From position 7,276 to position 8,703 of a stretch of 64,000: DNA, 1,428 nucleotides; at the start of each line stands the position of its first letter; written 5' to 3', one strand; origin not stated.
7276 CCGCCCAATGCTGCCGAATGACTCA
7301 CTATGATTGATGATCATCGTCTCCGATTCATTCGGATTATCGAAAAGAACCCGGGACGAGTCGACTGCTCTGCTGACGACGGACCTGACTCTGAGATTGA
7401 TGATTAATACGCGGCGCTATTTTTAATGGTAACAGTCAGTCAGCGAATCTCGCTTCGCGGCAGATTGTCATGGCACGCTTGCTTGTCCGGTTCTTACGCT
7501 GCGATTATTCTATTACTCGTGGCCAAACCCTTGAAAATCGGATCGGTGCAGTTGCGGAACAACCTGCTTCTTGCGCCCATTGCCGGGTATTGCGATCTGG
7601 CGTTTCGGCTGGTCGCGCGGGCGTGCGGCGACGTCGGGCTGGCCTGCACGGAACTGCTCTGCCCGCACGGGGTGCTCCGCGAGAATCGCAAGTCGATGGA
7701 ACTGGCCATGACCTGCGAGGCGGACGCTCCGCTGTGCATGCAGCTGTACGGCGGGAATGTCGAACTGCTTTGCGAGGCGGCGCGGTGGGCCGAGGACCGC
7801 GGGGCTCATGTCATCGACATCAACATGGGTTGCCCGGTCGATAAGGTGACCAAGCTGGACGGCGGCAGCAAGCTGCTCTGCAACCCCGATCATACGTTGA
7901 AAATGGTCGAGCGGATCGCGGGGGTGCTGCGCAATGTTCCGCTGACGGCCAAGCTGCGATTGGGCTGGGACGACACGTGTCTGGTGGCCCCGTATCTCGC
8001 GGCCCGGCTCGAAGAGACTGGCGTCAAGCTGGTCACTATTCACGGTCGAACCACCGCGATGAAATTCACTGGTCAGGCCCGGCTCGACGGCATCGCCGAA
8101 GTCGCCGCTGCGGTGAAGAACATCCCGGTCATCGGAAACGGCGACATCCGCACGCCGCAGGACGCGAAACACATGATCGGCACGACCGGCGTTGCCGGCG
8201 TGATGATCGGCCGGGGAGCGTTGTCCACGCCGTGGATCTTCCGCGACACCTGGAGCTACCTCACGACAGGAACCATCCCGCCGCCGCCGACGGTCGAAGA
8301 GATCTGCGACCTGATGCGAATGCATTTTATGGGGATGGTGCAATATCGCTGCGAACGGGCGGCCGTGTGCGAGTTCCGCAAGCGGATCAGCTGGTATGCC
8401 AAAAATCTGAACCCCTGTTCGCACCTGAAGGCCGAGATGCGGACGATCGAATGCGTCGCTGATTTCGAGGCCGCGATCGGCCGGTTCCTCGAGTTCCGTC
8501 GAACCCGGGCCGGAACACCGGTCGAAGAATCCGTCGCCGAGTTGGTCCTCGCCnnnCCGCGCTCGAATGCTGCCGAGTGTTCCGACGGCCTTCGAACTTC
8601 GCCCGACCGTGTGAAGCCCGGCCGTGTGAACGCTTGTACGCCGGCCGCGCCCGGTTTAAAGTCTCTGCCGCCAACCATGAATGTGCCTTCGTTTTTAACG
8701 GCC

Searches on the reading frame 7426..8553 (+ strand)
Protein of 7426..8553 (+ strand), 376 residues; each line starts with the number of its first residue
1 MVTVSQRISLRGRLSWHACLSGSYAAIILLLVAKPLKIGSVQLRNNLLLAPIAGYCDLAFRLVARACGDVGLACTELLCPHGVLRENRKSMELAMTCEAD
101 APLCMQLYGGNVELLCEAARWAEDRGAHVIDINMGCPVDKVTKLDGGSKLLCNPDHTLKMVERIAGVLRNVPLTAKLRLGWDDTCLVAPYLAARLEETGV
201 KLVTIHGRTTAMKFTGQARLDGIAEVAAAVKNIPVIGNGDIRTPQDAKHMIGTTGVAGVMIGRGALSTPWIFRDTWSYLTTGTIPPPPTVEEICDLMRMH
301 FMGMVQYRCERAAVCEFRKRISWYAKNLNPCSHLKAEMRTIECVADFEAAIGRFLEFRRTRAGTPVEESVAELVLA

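Call 9: search_protein_families(library=pfam, max_evalue=10, proteins=[window:7426-8553:+])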
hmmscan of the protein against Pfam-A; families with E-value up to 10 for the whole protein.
window:7426-8553:+ (376 aa): 3 families
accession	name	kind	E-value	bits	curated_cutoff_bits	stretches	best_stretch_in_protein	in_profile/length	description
PF01207.24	Dus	-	2.5e-76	257.2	20.4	1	48-346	1-297/311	Dihydrouridine synthase (Dus)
PF11492.14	Dicistro_VP4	-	0.0015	18.9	22.6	1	221-238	19-36/57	Cricket paralysis virus, VP4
PF01180.27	DHO_dh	-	0.014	15.1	27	1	222-265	229-272/291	Dihydroorotate dehydrogenase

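Call 14: find_encoding_contigs(protein=window:7426-8553:+, flank=10000, max_places=6)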
Protein window:7426-8553:+ (376 aa): no gene with exactly this product is on record in the collection.

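Call 23: list_cluster_members(proteins=[P0001, window:7426-8553:+, window:4693-5217:-, window:6015-6344:+, window:6455-6862:+, window:6876-7094:-, window:5703-5879:-, window:3636-4652:+])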
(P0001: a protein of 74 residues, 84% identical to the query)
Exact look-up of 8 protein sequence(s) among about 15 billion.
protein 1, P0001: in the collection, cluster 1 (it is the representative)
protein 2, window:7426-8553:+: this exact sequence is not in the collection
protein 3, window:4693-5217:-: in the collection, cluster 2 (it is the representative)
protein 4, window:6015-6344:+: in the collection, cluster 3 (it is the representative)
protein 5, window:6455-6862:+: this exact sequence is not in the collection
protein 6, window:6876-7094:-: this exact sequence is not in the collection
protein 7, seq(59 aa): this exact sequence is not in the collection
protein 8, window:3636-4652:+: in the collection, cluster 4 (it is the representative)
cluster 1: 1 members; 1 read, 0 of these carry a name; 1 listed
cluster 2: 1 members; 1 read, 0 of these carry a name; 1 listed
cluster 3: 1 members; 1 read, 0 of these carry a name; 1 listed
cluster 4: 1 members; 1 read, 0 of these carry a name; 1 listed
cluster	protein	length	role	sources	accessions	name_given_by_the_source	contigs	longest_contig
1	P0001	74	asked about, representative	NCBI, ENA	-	-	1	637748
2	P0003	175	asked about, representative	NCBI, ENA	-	-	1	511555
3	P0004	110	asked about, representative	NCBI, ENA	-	-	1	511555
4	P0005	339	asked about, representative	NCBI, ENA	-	-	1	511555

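Call 47: find_homologous_proteins(query=window:7519-8553:+, max_evalue=1e-60)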
Query window:7519-8553:+ (345 aa): 3793 proteins with E <= 1e-60 among 8000 candidates; the best 120 are listed.
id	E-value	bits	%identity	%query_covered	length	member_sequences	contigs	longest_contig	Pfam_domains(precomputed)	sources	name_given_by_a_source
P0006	4.4e-213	725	92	99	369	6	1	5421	PF01207.24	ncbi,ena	-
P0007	8.5e-188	642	84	95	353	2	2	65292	PF01207.24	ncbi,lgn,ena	-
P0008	1.6e-182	625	80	99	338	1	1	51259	PF01207.24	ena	-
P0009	6.3e-182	623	79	99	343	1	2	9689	PF01207.24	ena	-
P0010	2.7e-179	614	77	100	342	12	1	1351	PF01207.24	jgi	jgi:nifR3 family TIM-barrel protein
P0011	5.4e-178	610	79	97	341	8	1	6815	PF01207.24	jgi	-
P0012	8.1e-178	609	79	95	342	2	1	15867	PF01207.24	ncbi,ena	-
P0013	5.0e-177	607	79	95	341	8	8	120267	PF01207.24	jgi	jgi:tRNA-dihydrouridine synthase B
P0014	2.9e-176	604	77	99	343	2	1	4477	PF01207.24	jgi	jgi:tRNA-dihydrouridine synthase B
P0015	1.4e-175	602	79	95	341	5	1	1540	PF01207.24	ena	-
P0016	8.9e-175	599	77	96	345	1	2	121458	PF01207.24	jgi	jgi:tRNA-dihydrouridine synthase B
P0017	2.0e-173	595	76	95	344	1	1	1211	PF01207.24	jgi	jgi:nifR3 family TIM-barrel protein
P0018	2.8e-173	594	76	96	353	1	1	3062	PF01207.24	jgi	jgi:nifR3 family TIM-barrel protein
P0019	3.9e-173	594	76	96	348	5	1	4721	PF01207.24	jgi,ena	-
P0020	4.9e-173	594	77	96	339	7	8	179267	PF01207.24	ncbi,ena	-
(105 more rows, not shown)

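Call 48: find_encoding_contigs(protein=P0006, flank=10000, max_places=3)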
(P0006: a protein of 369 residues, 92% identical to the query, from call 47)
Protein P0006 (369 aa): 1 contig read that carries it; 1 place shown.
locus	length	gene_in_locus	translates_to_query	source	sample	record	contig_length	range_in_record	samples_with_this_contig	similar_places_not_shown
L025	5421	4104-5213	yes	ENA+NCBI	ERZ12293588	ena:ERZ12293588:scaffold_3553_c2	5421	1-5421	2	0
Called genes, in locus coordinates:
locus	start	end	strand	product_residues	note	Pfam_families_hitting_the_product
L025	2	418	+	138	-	?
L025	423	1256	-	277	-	PF20772:TACO1_YebC_N, PF01709:Transcrip_reg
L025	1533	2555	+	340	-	-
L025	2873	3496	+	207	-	-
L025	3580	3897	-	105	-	-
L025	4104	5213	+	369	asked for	PF01207:Dus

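Call 49: find_encoding_contigs(protein=P0007, flank=10000, max_places=3)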
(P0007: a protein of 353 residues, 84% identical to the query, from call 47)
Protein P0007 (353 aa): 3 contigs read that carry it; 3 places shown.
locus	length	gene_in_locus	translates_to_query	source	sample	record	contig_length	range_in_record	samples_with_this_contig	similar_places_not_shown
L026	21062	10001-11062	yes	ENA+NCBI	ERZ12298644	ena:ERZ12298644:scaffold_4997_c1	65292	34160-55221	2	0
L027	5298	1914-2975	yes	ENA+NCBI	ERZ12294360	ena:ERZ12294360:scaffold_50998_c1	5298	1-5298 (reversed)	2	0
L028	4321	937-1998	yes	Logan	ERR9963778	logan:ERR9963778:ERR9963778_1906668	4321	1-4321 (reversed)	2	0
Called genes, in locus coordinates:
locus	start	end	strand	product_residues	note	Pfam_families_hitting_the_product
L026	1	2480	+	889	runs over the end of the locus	PF12704:MacB_PCD, PF02687:FtsX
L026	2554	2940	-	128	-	PF07291:MauE (weak), PF07681:DoxX, PF13564:DoxX_2 (weak)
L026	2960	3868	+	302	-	PF09992:NAGPA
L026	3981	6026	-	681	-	PF13432:TPR_16 (weak), PF14559:TPR_19 (weak), PF13432:TPR_16, PF14559:TPR_19, PF13414:TPR_11, PF13432:TPR_16 (weak), PF00515:TPR_1 (weak), PF13844:Glyco_transf_41, +13 more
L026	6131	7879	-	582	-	PF00089:Trypsin, PF13365:Trypsin_2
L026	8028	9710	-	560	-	PF03739:LptF_LptG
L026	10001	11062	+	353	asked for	PF01207:Dus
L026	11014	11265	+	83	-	-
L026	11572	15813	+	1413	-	-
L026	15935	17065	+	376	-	PF13243:SQHop_cyclase_C (faint), PF13249:SQHop_cyclase_N (faint), PF00432:Prenyltrans (weak)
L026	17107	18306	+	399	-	PF08305:NPCBM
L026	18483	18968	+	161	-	-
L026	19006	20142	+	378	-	PF01300:Sua5_yciO_yrdC, PF01451:LMWPc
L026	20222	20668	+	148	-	PF02502:LacAB_rpiB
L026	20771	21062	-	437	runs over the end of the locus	PF02386:TrkH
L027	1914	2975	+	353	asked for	PF01207:Dus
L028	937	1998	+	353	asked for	PF01207:Dus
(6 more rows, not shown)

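Call 50: find_encoding_contigs(protein=P0008, flank=10000, max_places=3)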
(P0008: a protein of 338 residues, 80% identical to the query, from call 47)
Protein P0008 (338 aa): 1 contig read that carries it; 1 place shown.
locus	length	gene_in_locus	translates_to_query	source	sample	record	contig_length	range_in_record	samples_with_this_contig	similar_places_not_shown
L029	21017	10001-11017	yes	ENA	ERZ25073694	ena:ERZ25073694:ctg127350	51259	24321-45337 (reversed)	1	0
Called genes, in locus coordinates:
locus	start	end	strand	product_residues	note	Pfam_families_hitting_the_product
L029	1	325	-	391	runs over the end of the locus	PF02368:Big_2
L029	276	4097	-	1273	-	PF12951:PATR, PF00801:PKD (faint), PF22352:K319L-like_PKD (weak)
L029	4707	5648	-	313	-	PF00975:Thioesterase, PF12697:Abhydrolase_6 (weak)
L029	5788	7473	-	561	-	PF00501:AMP-binding, PF23024:AMP-dom_DIP2-like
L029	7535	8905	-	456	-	PF00067:p450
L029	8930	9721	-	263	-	PF00106:adh_short, PF08659:KR, PF13561:adh_short_C2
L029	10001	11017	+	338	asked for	PF01207:Dus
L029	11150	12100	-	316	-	PF02470:MlaD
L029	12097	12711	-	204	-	PF04403:PqiA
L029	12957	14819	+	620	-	PF00009:GTP_EFTU, PF01926:MMR_HSR1 (faint), PF22042:EF-G_D2, PF03144:GTP_EFTU_D2, PF00679:EFG_C, PF21018:BipA_C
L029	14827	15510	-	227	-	PF05685:Uma2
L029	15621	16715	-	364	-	PF19335:HMBD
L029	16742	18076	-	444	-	PF09990:DUF2231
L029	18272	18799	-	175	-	-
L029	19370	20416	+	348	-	PF00871:Acetate_kinase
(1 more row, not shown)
